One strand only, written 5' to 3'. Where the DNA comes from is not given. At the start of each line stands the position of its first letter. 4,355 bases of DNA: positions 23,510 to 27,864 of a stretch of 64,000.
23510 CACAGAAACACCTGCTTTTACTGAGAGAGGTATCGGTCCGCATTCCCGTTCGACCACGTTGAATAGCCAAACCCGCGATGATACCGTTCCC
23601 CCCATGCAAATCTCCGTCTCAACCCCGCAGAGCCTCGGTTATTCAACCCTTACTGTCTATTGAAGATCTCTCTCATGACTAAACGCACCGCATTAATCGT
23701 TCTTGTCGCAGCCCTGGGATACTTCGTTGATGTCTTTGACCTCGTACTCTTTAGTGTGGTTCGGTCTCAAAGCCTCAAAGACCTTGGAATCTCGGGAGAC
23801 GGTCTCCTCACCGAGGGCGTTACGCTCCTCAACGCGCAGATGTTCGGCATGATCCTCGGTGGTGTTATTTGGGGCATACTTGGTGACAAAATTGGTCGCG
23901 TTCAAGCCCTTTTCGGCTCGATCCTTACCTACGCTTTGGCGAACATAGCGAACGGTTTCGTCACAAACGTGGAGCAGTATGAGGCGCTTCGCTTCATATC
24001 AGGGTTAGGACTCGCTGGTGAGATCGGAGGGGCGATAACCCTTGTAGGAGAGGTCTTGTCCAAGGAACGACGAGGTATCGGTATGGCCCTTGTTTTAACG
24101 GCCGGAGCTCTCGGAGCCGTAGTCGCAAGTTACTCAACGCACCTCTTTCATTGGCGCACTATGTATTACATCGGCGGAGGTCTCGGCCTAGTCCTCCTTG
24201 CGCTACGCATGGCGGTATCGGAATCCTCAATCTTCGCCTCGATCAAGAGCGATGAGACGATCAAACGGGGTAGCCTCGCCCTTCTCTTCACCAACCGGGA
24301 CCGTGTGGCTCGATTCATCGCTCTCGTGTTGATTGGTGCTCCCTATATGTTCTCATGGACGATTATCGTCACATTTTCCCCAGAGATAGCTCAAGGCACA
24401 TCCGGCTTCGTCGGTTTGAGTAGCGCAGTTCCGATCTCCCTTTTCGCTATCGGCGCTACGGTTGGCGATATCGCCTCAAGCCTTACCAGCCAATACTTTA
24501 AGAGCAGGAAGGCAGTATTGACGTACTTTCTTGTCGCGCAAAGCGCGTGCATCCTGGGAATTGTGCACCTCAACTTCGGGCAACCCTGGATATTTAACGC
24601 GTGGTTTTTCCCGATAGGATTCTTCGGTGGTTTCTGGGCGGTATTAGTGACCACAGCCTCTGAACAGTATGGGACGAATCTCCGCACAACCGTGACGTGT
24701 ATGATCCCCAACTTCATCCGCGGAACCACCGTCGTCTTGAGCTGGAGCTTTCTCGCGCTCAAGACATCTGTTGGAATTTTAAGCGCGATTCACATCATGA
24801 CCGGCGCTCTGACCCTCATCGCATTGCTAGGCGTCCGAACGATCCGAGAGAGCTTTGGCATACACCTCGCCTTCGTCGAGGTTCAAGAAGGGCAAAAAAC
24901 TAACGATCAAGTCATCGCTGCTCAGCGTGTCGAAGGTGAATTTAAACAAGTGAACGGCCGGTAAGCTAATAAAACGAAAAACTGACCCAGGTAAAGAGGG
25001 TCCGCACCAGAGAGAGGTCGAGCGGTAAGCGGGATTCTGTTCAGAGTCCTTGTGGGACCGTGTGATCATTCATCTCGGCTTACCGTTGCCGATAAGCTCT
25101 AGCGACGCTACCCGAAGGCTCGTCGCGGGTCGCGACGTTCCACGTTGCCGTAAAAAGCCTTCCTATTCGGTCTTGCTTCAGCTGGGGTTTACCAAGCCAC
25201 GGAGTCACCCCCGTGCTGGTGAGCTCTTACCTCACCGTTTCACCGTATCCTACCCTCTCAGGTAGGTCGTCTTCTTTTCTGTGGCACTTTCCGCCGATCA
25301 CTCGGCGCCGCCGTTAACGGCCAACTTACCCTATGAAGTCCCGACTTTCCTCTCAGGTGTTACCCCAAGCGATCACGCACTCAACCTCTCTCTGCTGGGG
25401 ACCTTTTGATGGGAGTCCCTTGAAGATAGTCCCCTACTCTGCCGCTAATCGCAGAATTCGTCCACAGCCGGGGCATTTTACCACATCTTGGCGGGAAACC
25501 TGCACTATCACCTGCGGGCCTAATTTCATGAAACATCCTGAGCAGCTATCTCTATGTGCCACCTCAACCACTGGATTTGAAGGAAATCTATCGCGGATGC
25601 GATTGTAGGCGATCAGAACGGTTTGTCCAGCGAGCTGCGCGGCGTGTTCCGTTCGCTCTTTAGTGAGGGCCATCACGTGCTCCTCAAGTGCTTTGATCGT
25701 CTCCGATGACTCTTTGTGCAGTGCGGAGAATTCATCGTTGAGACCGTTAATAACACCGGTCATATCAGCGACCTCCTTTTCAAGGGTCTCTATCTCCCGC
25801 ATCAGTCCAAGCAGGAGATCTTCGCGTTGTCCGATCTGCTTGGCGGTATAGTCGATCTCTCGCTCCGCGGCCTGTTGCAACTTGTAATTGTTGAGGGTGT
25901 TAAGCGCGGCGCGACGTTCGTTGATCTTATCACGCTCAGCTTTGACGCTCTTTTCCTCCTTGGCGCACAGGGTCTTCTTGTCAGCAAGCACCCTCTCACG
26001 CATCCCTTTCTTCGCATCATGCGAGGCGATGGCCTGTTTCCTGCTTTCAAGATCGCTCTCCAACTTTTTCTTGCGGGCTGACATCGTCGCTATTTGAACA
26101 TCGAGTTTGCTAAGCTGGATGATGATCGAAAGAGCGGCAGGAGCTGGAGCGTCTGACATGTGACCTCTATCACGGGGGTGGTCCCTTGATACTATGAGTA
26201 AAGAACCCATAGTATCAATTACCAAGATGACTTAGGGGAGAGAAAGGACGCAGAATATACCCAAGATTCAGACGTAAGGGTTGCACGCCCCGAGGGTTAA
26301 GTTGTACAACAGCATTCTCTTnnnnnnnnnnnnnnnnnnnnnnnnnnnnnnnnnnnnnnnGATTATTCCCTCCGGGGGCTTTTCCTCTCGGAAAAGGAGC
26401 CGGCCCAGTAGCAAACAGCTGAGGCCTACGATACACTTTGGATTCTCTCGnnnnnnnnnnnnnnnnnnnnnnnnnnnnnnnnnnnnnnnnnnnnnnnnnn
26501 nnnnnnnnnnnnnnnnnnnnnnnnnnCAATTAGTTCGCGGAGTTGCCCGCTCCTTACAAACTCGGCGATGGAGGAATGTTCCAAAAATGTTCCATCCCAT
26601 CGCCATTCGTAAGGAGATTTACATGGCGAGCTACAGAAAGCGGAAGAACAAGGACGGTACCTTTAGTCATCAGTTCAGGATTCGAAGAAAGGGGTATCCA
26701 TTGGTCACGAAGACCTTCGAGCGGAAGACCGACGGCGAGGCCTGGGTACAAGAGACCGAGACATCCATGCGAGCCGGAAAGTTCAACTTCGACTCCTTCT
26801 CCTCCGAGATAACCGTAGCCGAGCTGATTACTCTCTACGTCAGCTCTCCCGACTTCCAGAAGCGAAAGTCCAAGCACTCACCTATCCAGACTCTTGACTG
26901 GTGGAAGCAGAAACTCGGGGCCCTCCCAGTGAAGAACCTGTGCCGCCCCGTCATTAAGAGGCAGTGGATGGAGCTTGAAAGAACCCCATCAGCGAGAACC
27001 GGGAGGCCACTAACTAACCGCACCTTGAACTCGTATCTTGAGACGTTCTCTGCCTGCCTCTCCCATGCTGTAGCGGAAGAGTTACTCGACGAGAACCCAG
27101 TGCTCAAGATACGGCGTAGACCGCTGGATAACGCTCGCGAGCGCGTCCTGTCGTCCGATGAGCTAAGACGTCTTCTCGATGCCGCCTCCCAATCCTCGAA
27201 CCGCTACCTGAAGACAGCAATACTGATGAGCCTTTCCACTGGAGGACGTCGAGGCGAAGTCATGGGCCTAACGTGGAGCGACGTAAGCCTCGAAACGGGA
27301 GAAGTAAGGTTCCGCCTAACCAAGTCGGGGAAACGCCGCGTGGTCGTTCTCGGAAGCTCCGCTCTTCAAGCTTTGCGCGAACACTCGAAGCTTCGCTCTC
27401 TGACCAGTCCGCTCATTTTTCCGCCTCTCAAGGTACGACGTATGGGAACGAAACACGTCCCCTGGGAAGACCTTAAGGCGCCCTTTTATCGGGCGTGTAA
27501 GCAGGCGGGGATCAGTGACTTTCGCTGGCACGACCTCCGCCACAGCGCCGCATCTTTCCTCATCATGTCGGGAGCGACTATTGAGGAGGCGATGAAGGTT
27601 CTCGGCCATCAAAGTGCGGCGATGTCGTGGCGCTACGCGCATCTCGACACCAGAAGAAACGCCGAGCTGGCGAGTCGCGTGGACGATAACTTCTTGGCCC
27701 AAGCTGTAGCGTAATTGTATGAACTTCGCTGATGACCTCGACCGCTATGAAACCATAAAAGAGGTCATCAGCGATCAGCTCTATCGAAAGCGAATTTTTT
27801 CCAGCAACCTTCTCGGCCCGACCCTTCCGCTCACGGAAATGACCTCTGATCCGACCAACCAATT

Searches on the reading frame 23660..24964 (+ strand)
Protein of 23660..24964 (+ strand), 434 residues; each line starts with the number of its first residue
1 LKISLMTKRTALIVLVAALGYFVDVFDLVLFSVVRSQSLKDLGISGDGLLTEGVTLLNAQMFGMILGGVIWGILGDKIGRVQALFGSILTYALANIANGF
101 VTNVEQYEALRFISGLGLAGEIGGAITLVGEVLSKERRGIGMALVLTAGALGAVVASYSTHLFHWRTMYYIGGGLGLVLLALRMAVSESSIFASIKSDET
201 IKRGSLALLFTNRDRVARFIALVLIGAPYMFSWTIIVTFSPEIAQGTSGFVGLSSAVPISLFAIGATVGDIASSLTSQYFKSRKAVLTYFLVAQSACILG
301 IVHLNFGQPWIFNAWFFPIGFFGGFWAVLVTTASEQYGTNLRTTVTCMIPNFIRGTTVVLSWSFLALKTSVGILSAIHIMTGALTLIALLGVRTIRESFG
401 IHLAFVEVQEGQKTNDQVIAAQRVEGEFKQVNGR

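Call 11: search_protein_families(library=pfam, proteins=[window:23660-24964:+], max_evalue=0.01)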
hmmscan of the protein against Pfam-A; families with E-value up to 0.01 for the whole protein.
window:23660-24964:+ (434 aa): 2 families
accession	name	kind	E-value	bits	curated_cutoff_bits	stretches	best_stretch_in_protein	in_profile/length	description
PF07690.21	MFS_1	-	1.6e-26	93.5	33.4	1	18-348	2-334/347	Major Facilitator Superfamily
PF00083.30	Sugar_tr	-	7.8e-11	41.9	22.3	1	56-206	51-211/452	Sugar (and other) transporter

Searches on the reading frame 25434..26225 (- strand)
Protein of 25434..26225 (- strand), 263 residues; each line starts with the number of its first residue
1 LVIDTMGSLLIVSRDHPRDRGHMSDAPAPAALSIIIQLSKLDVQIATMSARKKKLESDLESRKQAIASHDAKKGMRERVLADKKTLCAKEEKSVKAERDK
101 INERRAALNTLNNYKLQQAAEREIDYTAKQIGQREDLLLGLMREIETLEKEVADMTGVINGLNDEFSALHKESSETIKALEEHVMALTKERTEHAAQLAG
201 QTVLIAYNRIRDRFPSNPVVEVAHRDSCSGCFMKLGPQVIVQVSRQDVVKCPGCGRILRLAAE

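Call 11: search_protein_families(library=pfam, proteins=[window:25434-26225:-], max_evalue=0.01)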
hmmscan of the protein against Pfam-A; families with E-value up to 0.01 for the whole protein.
window:25434-26225:- (263 aa): 4 families
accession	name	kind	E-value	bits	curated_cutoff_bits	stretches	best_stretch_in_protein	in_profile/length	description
PF02591.20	Zn_ribbon_9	-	1.5e-11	44.6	29.1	1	227-258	1-33/33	C4-type zinc ribbon domain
PF24481.2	CT398_CC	-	3.2e-06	27.5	27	1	38-213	1-178/180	CT398-like coiled coil hairpin domain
PF08614.16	ATG16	-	0.002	18.8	33.7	1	80-205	27-153/200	Autophagy protein 16 (ATG16)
PF16331.10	TolA_bind_tri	-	0.0039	17.7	30.1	0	127-189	9-71/76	TolA binding protein trimerisation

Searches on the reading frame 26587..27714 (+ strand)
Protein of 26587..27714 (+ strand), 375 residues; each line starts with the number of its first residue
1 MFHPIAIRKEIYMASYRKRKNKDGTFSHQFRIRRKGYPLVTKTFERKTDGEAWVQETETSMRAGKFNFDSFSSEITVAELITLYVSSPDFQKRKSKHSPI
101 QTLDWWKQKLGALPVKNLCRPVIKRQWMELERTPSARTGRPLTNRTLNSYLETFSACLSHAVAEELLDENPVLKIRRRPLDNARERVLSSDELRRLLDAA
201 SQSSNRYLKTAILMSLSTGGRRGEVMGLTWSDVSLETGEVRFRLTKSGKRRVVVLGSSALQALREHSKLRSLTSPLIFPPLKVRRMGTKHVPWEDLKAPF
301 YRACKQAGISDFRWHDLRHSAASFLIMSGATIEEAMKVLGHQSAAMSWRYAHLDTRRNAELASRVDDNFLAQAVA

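Call 10: search_protein_families(library=pfam, proteins=[window:26587-27714:+], max_evalue=0.01)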
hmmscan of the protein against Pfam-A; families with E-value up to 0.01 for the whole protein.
window:26587-27714:+ (375 aa): 2 families
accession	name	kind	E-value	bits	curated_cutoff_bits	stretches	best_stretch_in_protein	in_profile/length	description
PF00589.27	Phage_integrase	-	4.5e-29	101.9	27.1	1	187-355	2-170/172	Phage integrase family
PF13102.12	Phage_int_SAM_5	-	0.00021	22.1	22.3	1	138-172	59-93/98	Phage integrase SAM-like domain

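Call 68: search_protein_families(library=phrogs, proteins=[window:26587-27714:+], max_evalue=0.001)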
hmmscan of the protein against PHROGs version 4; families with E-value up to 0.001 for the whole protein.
window:26587-27714:+ (375 aa): 9 families
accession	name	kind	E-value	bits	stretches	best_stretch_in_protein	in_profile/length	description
phrog_1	-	integration and excision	1.7e-58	200.3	1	13-367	108-449/611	integrase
phrog_216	-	integration and excision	2.7e-35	122.9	1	148-367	16-238/301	integrase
phrog_35951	-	unknown function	3e-12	47.8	1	301-367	10-76/97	-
phrog_25190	-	integration and excision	2.6e-08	35.2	1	297-349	32-84/109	integrase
phrog_7244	-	integration and excision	1.5e-06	28.7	1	153-252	145-240/263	integrase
phrog_7685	-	integration and excision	2.6e-05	24.9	1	308-366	177-236/240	integrase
phrog_37709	-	unknown function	4.3e-05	24.5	1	138-235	12-104/116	-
phrog_7269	-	integration and excision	8.3e-05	23.5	1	311-354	27-70/89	integrase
phrog_22184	-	unknown function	0.00012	22.7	1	41-246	35-247/254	-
